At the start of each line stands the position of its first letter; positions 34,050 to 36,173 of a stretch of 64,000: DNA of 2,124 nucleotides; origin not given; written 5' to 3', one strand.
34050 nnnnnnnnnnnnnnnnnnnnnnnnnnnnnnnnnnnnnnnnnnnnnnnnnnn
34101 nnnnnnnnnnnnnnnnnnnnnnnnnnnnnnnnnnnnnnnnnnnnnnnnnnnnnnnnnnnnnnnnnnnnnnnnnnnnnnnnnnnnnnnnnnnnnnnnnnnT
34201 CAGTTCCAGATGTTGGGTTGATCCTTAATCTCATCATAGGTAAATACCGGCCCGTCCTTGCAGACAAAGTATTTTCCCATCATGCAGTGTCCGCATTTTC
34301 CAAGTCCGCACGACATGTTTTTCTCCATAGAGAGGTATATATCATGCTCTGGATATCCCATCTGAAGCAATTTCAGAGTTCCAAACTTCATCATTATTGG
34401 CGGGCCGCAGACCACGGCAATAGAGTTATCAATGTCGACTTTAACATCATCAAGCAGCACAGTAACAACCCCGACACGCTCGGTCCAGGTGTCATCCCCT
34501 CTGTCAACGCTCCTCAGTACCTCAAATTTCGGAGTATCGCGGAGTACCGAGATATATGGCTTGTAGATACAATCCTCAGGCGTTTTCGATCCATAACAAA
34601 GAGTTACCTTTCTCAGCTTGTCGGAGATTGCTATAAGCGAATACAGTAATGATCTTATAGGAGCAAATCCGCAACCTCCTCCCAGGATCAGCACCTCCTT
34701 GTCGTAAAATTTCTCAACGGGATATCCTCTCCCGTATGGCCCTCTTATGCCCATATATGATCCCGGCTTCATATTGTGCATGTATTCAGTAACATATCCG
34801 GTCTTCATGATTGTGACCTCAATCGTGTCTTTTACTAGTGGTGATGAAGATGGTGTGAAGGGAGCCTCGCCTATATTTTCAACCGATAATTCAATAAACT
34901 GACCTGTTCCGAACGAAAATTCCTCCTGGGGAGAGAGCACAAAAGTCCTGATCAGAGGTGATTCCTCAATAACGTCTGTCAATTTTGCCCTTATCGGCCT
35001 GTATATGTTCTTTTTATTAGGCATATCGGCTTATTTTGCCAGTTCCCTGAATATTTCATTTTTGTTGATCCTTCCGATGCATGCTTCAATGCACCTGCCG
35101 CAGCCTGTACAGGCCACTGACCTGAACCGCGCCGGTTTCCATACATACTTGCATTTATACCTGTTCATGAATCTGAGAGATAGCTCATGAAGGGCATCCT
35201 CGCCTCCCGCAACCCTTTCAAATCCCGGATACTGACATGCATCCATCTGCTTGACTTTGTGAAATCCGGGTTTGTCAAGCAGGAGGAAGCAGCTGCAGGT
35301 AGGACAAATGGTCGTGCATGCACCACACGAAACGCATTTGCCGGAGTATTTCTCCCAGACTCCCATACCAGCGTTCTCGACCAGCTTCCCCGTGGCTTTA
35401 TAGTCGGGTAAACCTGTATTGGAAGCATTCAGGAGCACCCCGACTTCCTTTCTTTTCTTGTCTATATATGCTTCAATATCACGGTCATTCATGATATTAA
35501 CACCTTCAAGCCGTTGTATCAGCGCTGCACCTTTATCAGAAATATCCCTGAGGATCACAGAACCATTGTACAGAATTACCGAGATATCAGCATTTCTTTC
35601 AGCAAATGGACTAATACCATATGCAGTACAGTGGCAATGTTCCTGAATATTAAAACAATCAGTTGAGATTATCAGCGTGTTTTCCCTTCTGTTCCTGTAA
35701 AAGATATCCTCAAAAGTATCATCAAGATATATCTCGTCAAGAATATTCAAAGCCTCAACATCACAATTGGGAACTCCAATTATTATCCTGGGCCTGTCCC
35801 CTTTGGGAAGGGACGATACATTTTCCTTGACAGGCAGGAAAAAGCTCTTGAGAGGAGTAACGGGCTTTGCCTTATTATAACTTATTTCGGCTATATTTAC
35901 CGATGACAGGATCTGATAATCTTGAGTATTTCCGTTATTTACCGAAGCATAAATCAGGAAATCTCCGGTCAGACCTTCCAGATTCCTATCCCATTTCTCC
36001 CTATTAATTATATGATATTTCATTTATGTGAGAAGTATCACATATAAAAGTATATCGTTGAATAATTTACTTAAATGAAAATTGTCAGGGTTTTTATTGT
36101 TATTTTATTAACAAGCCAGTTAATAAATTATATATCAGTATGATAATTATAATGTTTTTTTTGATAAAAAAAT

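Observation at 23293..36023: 18-gene operon: Mrp-coupled group-4 [NiFe] hydrogenase with an NAD(P)H-type flavoprotein input module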

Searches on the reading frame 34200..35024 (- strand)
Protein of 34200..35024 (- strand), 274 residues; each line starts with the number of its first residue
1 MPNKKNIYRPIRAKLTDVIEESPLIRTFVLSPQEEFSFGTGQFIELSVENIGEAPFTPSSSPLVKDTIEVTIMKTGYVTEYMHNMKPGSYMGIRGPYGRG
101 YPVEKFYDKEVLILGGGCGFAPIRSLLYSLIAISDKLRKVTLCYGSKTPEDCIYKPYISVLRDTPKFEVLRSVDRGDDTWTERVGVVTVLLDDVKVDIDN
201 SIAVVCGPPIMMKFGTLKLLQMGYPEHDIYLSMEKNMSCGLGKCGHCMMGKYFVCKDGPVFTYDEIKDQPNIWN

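Call 3: search_protein_families(library=pfam, proteins=[window:34200-35024:-])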
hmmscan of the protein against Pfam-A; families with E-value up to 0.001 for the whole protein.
window:34200-35024:- (274 aa): 3 families
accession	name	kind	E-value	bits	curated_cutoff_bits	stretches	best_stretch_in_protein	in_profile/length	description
PF00175.26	NAD_binding_1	-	7.9e-14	52.7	22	1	114-214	2-106/109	Oxidoreductase NAD-binding domain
PF10418.14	DHODB_Fe-S_bind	-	2.4e-10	40.4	23.9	1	234-266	1-40/41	Iron-sulfur cluster binding domain of dihydroorotate dehydrogenase B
PF00970.30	FAD_binding_6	-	4.4e-07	30.6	21.1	1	14-99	3-96/99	Oxidoreductase FAD-binding domain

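Call 7: search_protein_families(library=ncbifam, proteins=[window:34200-35024:-])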
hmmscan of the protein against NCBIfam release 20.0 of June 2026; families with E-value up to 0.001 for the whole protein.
window:34200-35024:- (274 aa): 25 families
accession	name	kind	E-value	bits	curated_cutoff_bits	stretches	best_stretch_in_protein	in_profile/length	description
TIGR02911.1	sulfite_red_B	equivalog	2e-61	207.4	288.6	1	6-266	1-256/261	anaerobic sulfite reductase subunit AsrB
NF006220.0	PRK08345.1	subfamily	2.1e-61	207.7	395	1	9-266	9-287/294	cytochrome-c3 hydrogenase subunit gamma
NF040830.1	sulfhyd_ShyC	equivalog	1.6e-51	175.2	600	1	33-265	34-280/288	NAD(P)-dependent hydrogenase/sulfhydrogenase 2 subunit gamma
NF040835.1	sulfhyd_HydG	equivalog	9.6e-47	159.6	650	1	33-272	45-290/292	NADPH-dependent hydrogenase/sulfhydrogenase 1 subunit gamma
NF000796.0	PRK00054.1-1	equivalog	6.1e-46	156.7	224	1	10-268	3-237/254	dihydroorotate dehydrogenase electron transfer subunit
NF000798.0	PRK00054.1-3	equivalog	6.8e-23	81.6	219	1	27-266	20-242/244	dihydroorotate dehydrogenase electron transfer subunit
NF000799.0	PRK00054.1-4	equivalog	1e-22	80.5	314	1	41-266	36-256/258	dihydroorotate dehydrogenase electron transfer subunit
NF009414.0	PRK12778.1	equivalog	4.2e-19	68.3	1103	1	37-266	27-248/752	bifunctional dihydroorotate dehydrogenase B NAD binding subunit/NADPH-dependent glutamate synthase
NF004862.0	PRK06222.1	subfamily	1.4e-18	67.5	220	1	39-263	29-245/281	sulfide/dihydroorotate dehydrogenase-like FAD/NAD-binding protein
NF000797.0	PRK00054.1-2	equivalog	8.6e-18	64.5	270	1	15-263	19-262/267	dihydroorotate dehydrogenase electron transfer subunit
NF040810.1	BenC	equivalog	2.4e-17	63.1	430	1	12-213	106-309/333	benzoate 1,2-dioxygenase electron transfer component BenC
NF005963.0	PRK08051.1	equivalog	5.6e-17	61.8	230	1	11-214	4-209/233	NAD(P)H-flavin reductase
TIGR01941.1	nqrF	equivalog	9.2e-17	61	295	1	71-229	235-398/405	NADH:ubiquinone reductase (Na(+)-transporting) subunit F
NF058606.1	GlBtMonoRdsGbcB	equivalog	4.2e-15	55.5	500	1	15-224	18-237/362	glycine betaine monooxygenase reductase subunit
NF045803.1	MethMoxFADbindMmoC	equivalog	3.3e-14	52.4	500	1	34-231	136-337/343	aromatic/alkene monooxygenase hydroxylase FAD-binding subunit MmoC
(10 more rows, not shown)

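Call 13: search_solved_structures(query=window:34200-35024:-, max_evalue=0.00001)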
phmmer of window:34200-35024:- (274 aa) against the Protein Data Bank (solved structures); distinct sequences matched with E-value up to 0.00001: 35.
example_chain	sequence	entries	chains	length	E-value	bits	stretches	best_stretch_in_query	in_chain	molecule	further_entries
9nez_C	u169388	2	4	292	4.5e-47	164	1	32-272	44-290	Sulfhydrogenase 1 subunit gamma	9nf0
7qty_A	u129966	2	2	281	4.8e-16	62.2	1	75-231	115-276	Na(+)-translocating NADH-quinone reductase subunit F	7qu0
5ksw_B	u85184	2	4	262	7.6e-16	61.5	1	40-262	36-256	Dihydroorotate dehydrogenase B (NAD(+)), electron transfer subunit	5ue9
2r6h_A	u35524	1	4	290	1.1e-14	57.7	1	73-229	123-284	NADH:ubiquinone oxidoreductase, Na translocating, F subunit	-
4ylf_A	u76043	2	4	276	1.4e-14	57.4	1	28-266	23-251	Dihydroorotate dehydrogenase B (NAD(+)), electron transfer subunit homolog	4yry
7qu3_A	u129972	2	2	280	4.6e-14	55.7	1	74-230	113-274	Na(+)-translocating NADH-quinone reductase subunit F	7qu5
1ep1_B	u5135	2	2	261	6.7e-14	55.1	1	41-262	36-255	DIHYDROOROTATE DEHYDROGENASE B (PYRK SUBUNIT)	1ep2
1ep3_B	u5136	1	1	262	6.7e-14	55.1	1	41-262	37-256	DIHYDROOROTATE DEHYDROGENASE B (PYRK SUBUNIT)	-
2eix_A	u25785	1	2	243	6e-12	48.7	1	9-225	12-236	NADH-cytochrome b5 reductase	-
9v69_A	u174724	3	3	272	7e-12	48.5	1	10-227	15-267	NADH-cytochrome b5 reductase 3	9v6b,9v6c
7rom_A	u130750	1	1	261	1.3e-11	47.6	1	56-225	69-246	NADH-cytochrome b5 reductase 1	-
3w2e_A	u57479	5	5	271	1.6e-11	47.3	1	10-227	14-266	NADH-cytochrome b5 reductase 3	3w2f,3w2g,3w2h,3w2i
1ndh_A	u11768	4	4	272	1.6e-11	47.3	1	10-227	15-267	CYTOCHROME B5 REDUCTASE | NADH-cytochrome b5 reductase 3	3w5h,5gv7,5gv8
8ad3_A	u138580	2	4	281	1.8e-11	47.1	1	75-231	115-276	Na(+)-translocating NADH-quinone reductase subunit F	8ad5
4u9u_A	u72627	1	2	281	1.9e-11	47.1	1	75-231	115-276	Na(+)-translocating NADH-quinone reductase subunit F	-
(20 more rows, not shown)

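Call 40: search_solved_structures(query=window:34200-35024:-, max_evalue=1e-15, show_alignments=3)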
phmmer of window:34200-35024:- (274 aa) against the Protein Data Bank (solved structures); distinct sequences matched with E-value up to 1e-15: 3.
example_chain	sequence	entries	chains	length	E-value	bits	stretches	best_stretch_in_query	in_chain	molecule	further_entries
9nez_C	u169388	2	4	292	4.5e-47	164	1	32-272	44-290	Sulfhydrogenase 1 subunit gamma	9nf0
7qty_A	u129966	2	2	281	4.8e-16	62.2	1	75-231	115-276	Na(+)-translocating NADH-quinone reductase subunit F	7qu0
5ksw_B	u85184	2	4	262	7.6e-16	61.5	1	40-262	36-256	Dihydroorotate dehydrogenase B (NAD(+)), electron transfer subunit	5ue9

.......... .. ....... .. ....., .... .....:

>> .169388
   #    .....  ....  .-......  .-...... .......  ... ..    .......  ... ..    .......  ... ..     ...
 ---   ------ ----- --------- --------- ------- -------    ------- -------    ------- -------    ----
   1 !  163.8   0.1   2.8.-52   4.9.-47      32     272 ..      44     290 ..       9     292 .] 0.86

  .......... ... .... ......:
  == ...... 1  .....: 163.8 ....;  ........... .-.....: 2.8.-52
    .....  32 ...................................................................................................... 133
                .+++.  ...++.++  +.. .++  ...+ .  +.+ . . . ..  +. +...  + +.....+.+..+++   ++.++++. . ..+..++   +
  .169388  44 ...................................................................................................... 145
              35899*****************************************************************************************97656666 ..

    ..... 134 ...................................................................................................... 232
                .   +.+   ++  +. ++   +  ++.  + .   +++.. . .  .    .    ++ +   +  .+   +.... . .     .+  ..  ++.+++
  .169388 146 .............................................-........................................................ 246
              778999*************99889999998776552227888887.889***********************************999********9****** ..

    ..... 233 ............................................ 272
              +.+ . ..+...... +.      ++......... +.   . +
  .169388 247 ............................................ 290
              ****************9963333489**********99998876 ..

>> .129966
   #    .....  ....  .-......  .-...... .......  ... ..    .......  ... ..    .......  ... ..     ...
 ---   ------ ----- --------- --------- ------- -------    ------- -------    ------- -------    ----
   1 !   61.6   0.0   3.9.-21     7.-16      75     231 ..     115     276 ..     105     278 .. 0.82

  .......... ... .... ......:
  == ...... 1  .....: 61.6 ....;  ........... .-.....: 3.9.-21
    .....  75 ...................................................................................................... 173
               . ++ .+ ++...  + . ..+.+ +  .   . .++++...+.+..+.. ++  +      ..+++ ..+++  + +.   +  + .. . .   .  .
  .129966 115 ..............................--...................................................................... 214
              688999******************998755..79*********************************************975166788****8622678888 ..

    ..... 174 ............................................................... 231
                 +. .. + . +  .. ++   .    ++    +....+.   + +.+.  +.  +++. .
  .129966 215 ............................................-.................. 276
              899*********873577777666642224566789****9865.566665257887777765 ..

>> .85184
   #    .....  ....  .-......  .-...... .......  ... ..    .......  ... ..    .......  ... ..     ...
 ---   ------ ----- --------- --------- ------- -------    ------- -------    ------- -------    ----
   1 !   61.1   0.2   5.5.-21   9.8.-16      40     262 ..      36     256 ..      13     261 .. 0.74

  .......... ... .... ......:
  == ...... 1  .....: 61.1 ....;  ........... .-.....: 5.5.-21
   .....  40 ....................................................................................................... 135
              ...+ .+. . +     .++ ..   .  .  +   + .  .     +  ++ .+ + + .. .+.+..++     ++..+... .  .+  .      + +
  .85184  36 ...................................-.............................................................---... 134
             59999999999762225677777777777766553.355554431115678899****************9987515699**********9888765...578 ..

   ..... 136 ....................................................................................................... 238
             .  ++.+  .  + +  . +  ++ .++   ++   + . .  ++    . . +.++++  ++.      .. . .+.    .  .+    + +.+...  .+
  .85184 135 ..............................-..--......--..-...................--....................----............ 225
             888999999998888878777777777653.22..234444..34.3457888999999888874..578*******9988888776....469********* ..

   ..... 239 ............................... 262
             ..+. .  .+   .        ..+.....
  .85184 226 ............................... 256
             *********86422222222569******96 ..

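Call 91: predict_structure(protein=window:34200-35024:-)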
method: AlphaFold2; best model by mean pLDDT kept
length: 274 residues; sequences in the alignment: 1
mean_pLDDT: 30.8   pTM: 0.17
mean pLDDT of the five models: 30.8, 26.9, 26.3, 24.4, 24.4
residues with pLDDT >= 90: 0; 70-90: 0; 50-70: 20; < 50: 254
segments of 3 or more residues with pLDDT < 50: 1-251
pLDDT, mean of each block of 10 residues (from residue 1): 29 33 29 32 29 30 27 25 26 28 28 29 26 30 31 26 25 29 26 26 24 23 26 30 42 51 63 50
secondary structure, 60 per line:
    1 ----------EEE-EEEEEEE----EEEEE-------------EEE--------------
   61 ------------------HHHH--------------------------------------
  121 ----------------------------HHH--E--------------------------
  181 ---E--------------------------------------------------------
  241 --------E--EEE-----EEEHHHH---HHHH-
elements in order: E11-13 E15-21 E26-30 E44-46 H79-82 E252-254 E260-262 H263-266 H270-273

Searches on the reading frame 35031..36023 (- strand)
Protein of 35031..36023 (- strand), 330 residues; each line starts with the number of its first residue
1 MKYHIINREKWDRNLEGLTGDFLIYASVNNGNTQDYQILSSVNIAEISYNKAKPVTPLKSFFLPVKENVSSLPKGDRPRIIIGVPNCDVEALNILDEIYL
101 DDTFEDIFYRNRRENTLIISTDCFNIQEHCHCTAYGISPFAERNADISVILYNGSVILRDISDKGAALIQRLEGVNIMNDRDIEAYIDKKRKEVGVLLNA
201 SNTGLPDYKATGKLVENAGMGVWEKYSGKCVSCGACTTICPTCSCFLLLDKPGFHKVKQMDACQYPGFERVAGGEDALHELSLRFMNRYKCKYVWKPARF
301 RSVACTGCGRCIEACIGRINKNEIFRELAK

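Call 3: search_protein_families(library=pfam, proteins=[window:35031-36023:-])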
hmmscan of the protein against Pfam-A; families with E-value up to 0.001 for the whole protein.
window:35031-36023:- (330 aa): 8 families
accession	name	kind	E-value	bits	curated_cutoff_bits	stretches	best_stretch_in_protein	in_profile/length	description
PF17179.9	Fer4_22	-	7.4e-20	72.1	27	1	229-318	1-94/95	4Fe-4S dicluster domain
PF13187.11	Fer4_9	-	6.5e-07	29.7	27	0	220-242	27-49/52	4Fe-4S dicluster domain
PF00037.32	Fer4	-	1.1e-05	25.4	21.1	0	228-242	6-20/24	4Fe-4S binding domain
PF12838.12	Fer4_7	-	1.5e-05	25.8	27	0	216-242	24-50/52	4Fe-4S dicluster domain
PF12797.12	Fer4_2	-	2.5e-05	24.4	24.5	0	228-242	8-22/22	4Fe-4S binding domain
PF14697.11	Fer4_21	-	0.00025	21.5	35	0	221-245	32-56/59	4Fe-4S dicluster domain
PF13237.11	Fer4_10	-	0.00052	20.3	25.5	0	228-315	7-52/53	4Fe-4S dicluster domain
PF12837.12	Fer4_6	-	0.001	19.4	25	0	303-315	7-19/24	4Fe-4S binding domain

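Call 7: search_protein_families(library=ncbifam, proteins=[window:35031-36023:-])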
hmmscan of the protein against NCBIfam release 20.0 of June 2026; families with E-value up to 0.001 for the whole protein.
window:35031-36023:- (330 aa): 4 families
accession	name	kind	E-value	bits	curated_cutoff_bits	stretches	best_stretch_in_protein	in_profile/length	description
NF040829.1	sulfhyd_ShyB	equivalog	6e-40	137.2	690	1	1-327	1-328/334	NAD(P)-dependent hydrogenase/sulfhydrogenase 2 subunit beta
NF040833.1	sulfhyd_HydB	equivalog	1.7e-33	116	750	1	1-323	1-330/367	NADPH-dependent hydrogenase/sulfhydrogenase 1 subunit beta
TIGR02910.1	sulfite_red_A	equivalog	1.9e-33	116.1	323.15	1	8-324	7-322/334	anaerobic sulfite reductase subunit AsrA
NF006076.0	PRK08222.1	equivalog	0.00066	19.5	270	0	218-245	63-90/181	hydrogenase 4 subunit H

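Call 12: search_solved_structures(query=window:35031-36023:-, max_evalue=0.001)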
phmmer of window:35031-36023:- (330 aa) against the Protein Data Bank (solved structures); distinct sequences matched with E-value up to 0.001: 1.
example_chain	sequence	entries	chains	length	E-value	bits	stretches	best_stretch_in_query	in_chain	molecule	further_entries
9nez_B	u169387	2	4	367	3.7e-31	111.6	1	8-319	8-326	Sulfhydrogenase 1 subunit beta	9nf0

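Call 27: find_homologous_proteins(query=window:35031-36023:-, max_evalue=1e-10)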
Query window:35031-36023:- (330 aa): 1388 proteins with E <= 1e-10 among 2319 candidates; the best 120 are listed.
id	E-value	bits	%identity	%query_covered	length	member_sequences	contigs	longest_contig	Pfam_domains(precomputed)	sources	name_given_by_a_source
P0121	5.7e-194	662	85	100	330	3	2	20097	PF17179.10,PF12797.13,PF12838.13,PF13187.12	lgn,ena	-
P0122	2.0e-152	525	66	100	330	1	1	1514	PF17179.10,PF00037.33,PF12838.13,PF13187.12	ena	-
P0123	2.5e-151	521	64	100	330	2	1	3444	PF17179.10,PF12797.13,PF00037.33,PF12838.13,PF13187.12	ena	-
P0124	4.3e-151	521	65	100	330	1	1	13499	PF17179.10,PF12797.13,PF00037.33,PF12838.13,PF13187.12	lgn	-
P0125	6.9e-151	520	64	100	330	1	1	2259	PF17179.10,PF12797.13,PF12838.13,PF13187.12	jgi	jgi:sulfhydrogenase subunit beta (sulfur reductase)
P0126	1.7e-150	519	63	100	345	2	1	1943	PF17179.10,PF12797.13,PF00037.33,PF12838.13,PF13187.12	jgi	jgi:sulfhydrogenase subunit beta (sulfur reductase)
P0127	9.7e-150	516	64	100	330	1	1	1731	PF14697.12,PF17179.10,PF12797.13,PF00037.33,PF12838.13,PF13187.12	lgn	-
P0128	1.1e-148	513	63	100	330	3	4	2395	PF14697.12,PF17179.10,PF12797.13,PF00037.33,PF12838.13,PF13187.12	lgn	-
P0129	1.3e-147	509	64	100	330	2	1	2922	PF17179.10,PF12797.13,PF00037.33,PF12838.13,PF13187.12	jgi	jgi:sulfhydrogenase subunit beta (sulfur reductase)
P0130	4.2e-147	508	63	100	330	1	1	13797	PF14697.12,PF17179.10,PF12797.13,PF00037.33,PF12838.13,PF13187.12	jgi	jgi:ferredoxin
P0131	2.8e-146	505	63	100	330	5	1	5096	PF17179.10,PF12797.13,PF00037.33,PF13187.12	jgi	jgi:sulfhydrogenase subunit beta (sulfur reductase)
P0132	5.2e-146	504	62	100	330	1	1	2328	PF17179.10,PF12797.13,PF00037.33,PF12838.13,PF13187.12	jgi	jgi:ferredoxin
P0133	3.8e-145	501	63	100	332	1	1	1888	PF17179.10,PF12838.13,PF13183.12,PF13187.12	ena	-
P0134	5.7e-145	501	64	99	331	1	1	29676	PF17179.10,PF12797.13,PF00037.33,PF12838.13,PF13183.12,PF13187.12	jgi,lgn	jgi:ferredoxin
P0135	1.1e-144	500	63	100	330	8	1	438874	PF17179.10,PF12797.13,PF00037.33,PF12838.13,PF13187.12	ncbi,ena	-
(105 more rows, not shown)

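Call 67: search_solved_structures(query=window:35031-36023:-, max_evalue=0.001, show_alignments=1)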
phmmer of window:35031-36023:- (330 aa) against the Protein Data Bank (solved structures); distinct sequences matched with E-value up to 0.001: 1.
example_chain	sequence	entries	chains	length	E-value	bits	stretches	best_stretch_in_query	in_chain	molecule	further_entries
9nez_B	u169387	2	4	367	3.7e-31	111.6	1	8-319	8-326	Sulfhydrogenase 1 subunit beta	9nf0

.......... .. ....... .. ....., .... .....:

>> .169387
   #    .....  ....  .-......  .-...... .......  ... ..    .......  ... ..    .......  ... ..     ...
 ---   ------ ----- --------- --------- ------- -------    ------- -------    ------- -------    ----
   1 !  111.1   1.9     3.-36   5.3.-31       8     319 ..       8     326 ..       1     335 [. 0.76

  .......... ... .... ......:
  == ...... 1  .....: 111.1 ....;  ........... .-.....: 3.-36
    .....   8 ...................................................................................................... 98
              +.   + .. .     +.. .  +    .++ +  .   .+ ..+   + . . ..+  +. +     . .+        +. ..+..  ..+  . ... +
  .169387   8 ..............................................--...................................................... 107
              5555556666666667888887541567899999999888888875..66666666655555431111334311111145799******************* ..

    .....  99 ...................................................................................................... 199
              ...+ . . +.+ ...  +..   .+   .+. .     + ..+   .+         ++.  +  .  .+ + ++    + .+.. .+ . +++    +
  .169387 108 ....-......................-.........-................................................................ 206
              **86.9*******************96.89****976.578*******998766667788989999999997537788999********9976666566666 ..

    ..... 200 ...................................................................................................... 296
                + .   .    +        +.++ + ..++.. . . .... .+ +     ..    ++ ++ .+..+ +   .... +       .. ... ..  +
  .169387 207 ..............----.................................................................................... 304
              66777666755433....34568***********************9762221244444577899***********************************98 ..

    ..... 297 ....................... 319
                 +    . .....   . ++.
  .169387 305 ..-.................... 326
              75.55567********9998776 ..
